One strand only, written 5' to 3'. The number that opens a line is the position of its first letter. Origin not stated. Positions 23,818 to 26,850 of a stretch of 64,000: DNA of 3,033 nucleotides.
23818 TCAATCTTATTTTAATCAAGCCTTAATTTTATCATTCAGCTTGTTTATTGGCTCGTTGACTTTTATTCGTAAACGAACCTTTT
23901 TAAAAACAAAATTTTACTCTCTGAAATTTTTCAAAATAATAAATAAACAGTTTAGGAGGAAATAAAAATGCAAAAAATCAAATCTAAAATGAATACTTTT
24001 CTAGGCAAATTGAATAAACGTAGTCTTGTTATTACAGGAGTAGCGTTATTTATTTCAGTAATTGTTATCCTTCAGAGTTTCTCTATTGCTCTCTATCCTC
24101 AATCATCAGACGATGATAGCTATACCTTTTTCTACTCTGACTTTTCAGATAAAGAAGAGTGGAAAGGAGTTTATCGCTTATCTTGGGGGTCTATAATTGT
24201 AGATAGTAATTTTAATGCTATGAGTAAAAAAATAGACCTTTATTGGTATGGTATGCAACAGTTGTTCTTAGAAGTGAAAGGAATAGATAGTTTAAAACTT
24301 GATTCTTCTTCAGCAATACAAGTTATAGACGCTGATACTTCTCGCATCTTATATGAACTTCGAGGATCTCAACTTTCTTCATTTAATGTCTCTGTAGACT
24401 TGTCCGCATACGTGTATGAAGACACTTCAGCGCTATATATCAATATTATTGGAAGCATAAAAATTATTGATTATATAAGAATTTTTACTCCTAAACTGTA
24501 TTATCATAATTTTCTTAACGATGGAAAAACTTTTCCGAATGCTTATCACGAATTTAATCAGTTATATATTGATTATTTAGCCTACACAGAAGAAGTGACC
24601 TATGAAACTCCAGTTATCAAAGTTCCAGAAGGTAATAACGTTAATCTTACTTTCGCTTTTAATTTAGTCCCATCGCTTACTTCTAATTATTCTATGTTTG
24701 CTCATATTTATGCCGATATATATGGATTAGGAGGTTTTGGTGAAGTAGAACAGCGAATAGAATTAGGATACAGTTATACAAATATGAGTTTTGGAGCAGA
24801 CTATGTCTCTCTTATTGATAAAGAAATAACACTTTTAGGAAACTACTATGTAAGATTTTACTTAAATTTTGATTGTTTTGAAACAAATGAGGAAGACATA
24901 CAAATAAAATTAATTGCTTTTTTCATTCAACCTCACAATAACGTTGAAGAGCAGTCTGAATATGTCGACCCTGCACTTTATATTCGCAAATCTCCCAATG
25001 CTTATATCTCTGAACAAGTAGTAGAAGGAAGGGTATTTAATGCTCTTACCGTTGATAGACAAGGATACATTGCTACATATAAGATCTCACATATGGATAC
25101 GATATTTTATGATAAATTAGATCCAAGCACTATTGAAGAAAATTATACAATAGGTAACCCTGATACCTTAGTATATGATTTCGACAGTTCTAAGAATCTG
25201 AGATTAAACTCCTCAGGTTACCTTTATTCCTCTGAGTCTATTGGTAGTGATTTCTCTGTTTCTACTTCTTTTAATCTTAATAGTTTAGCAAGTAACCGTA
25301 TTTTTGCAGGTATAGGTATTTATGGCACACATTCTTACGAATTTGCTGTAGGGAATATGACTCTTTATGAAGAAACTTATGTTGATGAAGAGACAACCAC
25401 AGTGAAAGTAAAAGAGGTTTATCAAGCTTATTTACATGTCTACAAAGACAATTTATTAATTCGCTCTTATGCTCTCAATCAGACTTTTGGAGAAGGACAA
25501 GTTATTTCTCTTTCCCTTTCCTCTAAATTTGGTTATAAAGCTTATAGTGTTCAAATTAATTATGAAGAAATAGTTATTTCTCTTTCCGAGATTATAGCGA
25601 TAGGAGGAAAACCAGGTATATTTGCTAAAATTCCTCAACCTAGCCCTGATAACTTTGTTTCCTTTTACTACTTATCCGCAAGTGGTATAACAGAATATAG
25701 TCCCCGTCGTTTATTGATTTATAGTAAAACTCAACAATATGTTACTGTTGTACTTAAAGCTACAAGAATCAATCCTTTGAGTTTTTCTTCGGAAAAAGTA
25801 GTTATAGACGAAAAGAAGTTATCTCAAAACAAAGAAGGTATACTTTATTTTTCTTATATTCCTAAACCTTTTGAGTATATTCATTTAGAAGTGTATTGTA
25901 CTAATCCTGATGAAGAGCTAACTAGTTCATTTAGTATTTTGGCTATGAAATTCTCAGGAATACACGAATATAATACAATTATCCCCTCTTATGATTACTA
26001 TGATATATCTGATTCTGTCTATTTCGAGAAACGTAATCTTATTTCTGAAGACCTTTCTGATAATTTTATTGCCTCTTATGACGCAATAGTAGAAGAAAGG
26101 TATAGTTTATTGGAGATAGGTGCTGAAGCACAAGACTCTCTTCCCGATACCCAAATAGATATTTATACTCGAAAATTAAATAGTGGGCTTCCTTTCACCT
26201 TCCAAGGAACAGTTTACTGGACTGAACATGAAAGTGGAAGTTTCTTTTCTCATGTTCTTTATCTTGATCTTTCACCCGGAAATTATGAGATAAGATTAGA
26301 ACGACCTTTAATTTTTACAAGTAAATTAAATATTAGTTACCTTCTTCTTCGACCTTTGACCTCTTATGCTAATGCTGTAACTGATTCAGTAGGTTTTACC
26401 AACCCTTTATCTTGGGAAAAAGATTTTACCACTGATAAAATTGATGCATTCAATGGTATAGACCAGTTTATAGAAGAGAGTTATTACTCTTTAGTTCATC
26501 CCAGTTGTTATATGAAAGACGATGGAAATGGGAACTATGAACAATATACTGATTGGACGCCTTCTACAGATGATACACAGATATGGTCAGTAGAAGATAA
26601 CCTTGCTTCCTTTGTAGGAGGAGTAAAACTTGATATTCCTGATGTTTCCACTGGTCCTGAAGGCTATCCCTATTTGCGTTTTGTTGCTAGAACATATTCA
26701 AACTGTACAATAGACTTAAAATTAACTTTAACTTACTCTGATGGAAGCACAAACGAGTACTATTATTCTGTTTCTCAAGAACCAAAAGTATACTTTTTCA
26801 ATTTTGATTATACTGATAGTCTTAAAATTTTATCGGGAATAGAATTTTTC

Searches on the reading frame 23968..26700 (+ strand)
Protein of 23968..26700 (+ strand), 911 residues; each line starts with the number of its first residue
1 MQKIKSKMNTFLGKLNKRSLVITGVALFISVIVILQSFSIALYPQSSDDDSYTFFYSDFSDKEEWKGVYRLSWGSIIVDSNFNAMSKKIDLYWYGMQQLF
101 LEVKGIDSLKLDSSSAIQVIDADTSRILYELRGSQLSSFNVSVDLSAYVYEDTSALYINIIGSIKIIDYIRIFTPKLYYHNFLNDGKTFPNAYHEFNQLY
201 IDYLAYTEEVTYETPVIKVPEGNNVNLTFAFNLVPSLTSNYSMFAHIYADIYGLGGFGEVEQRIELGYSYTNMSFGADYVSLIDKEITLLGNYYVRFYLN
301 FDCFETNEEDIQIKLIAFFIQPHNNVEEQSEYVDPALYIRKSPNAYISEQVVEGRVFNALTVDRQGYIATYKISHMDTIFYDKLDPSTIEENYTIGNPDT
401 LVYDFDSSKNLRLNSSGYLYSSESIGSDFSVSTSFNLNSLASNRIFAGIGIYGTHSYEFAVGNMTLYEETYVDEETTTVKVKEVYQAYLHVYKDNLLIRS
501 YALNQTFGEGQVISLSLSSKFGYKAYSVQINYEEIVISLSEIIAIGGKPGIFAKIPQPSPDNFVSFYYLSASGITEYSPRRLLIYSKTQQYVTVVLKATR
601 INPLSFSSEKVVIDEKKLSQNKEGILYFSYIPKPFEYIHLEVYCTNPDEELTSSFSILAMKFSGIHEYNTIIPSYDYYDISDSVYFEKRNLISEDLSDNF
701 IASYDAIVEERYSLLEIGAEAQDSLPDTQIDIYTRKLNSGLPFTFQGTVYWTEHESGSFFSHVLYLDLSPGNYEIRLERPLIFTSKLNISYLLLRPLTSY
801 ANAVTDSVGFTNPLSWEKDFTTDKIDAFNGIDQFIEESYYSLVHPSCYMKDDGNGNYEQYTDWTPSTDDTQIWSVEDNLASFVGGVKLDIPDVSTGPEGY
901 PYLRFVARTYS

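Call 82: find_related_loci(query=A7, collection=viral_contigs, flank=10000)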
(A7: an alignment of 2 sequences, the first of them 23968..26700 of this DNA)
Query A7 (911 aa) in viral_contigs; peptide patterns used: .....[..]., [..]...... (x = any residue, [..] = any of these).
79 stretches matched a pattern, but none encodes a relative of the query by tblastn (E <= 1e-3).
